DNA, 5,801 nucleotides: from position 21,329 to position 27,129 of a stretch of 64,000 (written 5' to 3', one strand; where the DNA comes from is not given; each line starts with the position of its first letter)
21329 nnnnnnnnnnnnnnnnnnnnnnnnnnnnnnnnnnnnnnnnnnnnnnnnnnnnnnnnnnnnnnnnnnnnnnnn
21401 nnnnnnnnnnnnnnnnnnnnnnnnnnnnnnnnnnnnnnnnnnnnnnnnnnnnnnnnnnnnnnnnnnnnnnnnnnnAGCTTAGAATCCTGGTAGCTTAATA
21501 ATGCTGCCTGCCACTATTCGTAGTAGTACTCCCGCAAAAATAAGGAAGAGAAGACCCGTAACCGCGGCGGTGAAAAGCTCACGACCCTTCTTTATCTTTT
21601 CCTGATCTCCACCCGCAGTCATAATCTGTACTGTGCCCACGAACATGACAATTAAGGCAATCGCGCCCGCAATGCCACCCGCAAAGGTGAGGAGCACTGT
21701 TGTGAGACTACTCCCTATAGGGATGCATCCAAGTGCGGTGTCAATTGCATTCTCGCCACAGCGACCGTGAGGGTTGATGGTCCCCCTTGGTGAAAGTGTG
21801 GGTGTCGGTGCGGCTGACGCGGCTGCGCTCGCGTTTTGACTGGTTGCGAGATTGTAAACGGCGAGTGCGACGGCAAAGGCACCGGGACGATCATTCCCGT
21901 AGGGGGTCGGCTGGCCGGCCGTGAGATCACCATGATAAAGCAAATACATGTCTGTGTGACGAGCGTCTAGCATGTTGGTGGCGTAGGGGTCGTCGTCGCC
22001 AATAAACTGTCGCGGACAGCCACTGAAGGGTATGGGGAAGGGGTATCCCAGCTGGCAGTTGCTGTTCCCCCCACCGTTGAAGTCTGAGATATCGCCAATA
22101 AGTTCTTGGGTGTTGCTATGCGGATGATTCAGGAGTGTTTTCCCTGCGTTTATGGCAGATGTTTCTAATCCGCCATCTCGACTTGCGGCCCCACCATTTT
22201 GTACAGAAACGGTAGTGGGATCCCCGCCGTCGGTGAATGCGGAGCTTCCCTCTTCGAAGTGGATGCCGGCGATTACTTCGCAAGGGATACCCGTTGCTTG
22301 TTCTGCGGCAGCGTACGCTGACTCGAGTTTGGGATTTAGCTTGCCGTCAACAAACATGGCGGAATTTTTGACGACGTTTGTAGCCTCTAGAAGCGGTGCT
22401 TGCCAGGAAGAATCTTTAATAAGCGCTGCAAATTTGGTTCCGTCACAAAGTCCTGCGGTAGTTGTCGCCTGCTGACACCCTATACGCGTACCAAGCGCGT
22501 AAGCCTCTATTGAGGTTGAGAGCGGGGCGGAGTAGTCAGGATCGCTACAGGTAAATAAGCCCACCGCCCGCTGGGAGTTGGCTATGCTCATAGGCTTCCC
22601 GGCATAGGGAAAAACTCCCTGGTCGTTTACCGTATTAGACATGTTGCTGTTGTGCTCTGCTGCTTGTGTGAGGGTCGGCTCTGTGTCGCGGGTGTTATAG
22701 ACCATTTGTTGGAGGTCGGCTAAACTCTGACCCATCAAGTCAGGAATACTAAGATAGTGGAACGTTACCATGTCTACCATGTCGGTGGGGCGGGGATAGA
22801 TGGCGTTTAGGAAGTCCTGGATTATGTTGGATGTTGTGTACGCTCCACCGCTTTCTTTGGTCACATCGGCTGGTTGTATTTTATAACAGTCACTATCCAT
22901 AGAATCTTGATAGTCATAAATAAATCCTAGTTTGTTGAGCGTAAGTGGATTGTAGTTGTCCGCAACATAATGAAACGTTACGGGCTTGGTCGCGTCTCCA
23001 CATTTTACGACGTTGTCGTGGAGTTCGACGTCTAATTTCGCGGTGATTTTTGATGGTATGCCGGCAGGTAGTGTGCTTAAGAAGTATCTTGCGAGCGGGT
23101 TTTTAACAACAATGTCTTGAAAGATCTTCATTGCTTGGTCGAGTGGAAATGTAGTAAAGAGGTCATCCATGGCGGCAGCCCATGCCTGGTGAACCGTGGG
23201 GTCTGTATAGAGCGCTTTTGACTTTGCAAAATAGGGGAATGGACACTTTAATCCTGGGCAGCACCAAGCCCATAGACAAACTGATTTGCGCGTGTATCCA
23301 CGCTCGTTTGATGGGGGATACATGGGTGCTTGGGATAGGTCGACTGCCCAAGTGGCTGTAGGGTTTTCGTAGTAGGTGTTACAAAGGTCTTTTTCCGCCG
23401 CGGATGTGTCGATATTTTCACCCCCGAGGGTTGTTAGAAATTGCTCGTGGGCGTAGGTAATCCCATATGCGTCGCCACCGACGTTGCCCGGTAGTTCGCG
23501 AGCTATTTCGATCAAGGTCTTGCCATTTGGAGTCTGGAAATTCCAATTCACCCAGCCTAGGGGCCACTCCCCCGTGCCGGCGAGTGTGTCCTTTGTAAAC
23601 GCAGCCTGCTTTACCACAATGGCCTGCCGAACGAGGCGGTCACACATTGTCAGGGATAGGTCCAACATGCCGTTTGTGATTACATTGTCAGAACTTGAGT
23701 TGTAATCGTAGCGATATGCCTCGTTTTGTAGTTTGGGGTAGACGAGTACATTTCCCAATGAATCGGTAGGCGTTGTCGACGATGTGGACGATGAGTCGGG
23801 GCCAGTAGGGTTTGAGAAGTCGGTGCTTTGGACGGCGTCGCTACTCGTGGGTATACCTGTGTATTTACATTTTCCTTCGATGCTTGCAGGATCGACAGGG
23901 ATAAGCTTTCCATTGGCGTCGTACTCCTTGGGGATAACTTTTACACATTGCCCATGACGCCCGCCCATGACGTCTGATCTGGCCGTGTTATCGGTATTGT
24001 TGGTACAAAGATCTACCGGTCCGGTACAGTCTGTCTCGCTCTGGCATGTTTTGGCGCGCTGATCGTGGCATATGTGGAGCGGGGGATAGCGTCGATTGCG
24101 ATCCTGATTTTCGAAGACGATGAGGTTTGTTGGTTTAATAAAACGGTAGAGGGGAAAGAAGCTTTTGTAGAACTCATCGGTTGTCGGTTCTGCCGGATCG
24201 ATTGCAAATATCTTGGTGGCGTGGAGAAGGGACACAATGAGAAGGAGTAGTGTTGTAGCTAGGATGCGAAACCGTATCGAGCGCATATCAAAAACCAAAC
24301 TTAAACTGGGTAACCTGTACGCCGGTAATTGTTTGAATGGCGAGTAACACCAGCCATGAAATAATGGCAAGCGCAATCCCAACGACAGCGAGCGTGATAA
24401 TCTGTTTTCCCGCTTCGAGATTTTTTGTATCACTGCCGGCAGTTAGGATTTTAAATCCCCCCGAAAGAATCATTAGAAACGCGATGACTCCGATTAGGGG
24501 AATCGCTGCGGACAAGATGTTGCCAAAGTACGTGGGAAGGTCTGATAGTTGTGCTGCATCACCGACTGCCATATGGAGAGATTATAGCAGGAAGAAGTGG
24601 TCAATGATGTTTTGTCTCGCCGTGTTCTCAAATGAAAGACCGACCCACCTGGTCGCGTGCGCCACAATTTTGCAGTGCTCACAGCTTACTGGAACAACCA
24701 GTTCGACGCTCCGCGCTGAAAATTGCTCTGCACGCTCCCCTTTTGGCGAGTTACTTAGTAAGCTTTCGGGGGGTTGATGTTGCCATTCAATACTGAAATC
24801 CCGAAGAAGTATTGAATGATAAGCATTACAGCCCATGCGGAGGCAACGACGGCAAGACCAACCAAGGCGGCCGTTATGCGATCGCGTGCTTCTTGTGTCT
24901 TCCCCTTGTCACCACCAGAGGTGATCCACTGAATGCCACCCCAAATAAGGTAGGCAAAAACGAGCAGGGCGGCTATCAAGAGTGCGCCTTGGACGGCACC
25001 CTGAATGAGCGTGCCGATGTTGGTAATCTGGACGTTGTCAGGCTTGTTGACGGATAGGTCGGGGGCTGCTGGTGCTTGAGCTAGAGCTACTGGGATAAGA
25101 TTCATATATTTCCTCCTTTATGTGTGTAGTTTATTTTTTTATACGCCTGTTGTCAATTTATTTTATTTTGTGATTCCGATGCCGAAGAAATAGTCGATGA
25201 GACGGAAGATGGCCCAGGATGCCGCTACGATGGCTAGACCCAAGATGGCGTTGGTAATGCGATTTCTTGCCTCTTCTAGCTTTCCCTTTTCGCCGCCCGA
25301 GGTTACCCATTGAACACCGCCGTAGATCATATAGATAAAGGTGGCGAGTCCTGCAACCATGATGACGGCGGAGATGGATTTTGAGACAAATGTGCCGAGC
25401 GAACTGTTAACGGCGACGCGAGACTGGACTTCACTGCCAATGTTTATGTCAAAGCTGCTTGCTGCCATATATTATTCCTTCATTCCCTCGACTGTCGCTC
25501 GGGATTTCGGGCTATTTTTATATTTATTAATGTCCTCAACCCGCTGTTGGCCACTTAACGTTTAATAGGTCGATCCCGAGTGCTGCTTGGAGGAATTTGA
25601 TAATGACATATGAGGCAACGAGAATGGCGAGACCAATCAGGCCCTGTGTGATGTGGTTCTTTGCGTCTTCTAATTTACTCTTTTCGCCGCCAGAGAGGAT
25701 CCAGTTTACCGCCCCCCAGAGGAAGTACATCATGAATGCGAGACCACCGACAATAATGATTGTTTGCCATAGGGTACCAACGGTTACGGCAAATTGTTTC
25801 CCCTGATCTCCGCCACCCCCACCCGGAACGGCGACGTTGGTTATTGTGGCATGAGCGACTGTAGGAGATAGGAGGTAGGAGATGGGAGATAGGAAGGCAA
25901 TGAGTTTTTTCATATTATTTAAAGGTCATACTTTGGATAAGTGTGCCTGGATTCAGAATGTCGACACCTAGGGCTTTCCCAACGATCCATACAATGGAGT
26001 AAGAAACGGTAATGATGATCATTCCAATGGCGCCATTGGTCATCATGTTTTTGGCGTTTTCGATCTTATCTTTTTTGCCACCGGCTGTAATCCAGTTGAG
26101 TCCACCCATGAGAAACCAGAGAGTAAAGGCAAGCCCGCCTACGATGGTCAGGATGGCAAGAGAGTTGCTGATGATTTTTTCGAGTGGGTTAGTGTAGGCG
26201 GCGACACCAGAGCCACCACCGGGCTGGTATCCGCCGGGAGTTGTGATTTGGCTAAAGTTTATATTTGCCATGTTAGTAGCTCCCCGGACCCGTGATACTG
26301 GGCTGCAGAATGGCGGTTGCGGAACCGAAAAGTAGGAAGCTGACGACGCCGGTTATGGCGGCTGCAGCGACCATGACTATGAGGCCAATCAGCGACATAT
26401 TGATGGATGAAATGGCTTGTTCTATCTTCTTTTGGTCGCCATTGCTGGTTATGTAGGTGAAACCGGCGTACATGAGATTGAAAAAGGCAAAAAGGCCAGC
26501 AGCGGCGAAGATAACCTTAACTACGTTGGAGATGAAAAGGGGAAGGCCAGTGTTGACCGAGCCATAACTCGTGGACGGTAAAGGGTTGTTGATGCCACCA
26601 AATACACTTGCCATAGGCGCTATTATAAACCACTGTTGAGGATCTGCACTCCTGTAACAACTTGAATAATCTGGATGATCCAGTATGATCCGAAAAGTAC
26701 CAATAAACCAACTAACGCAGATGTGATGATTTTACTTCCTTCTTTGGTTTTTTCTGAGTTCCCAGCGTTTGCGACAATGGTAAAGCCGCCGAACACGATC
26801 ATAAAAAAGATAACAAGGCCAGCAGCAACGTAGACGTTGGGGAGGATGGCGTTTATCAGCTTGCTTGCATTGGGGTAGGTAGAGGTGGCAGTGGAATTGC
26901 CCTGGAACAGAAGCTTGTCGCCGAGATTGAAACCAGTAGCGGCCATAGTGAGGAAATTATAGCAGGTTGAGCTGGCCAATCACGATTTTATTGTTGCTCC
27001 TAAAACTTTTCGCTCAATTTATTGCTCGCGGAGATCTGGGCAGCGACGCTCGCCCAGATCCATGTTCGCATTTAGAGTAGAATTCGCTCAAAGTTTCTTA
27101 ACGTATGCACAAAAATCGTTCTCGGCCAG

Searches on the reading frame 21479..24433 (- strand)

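Call 6: search_protein_families(library=pfam, proteins=[window:21479-24433:-], max_evalue=0.01)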
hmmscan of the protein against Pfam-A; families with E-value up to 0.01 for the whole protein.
window:21479-24433:- (984 aa): 1 family
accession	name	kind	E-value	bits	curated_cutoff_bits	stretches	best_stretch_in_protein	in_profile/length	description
PF18895.5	T4SS_pilin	-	2.3e-05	24.8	26.6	1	914-973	12-70/71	Type IV secretion system pilin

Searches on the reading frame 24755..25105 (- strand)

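Call 10: search_protein_families(library=pfam, proteins=[window:24755-25105:-], max_evalue=0.001)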
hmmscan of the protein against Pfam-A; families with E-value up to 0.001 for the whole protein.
window:24755-25105:- (116 aa): 1 family
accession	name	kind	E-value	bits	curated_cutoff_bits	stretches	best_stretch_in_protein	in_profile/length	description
PF18895.5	T4SS_pilin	-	6.4e-10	39.4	26.6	1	29-93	4-67/71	Type IV secretion system pilin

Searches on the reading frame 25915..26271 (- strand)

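Call 6: search_protein_families(library=pfam, proteins=[window:25915-26271:-], max_evalue=0.01)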
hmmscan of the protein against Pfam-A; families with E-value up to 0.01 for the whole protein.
window:25915-26271:- (118 aa): 2 families
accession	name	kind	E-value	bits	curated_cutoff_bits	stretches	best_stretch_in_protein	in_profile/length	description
PF18895.5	T4SS_pilin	-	1.8e-06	28.4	26.6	1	28-94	3-68/71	Type IV secretion system pilin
PF20064.4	DUF6463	-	0.0016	18.7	26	1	46-91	46-91/119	Family of unknown function (DUF6463)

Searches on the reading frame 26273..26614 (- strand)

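Call 6: search_protein_families(library=pfam, proteins=[window:26273-26614:-], max_evalue=0.01)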
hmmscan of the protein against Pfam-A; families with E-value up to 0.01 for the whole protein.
window:26273-26614:- (113 aa): 2 families
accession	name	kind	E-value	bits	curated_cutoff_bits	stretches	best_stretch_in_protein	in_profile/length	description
PF18895.5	T4SS_pilin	-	7e-10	39.3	26.6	1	23-91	4-71/71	Type IV secretion system pilin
PF02322.20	Cyt_bd_oxida_II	-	0.001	19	35.6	1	17-96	132-214/302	Cytochrome bd terminal oxidase subunit II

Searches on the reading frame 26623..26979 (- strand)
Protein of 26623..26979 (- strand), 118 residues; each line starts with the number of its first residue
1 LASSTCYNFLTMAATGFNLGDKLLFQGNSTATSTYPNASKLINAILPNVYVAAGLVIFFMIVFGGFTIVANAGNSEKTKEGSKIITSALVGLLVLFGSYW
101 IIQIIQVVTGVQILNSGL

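Call 6: search_protein_families(library=pfam, proteins=[window:26623-26979:-], max_evalue=0.01)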
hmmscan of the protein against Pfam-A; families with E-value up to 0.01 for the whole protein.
window:26623-26979:- (118 aa): 1 family
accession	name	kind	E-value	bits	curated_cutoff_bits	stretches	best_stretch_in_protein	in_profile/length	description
PF18895.5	T4SS_pilin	-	2.6e-05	24.6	26.6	1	40-101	7-66/71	Type IV secretion system pilin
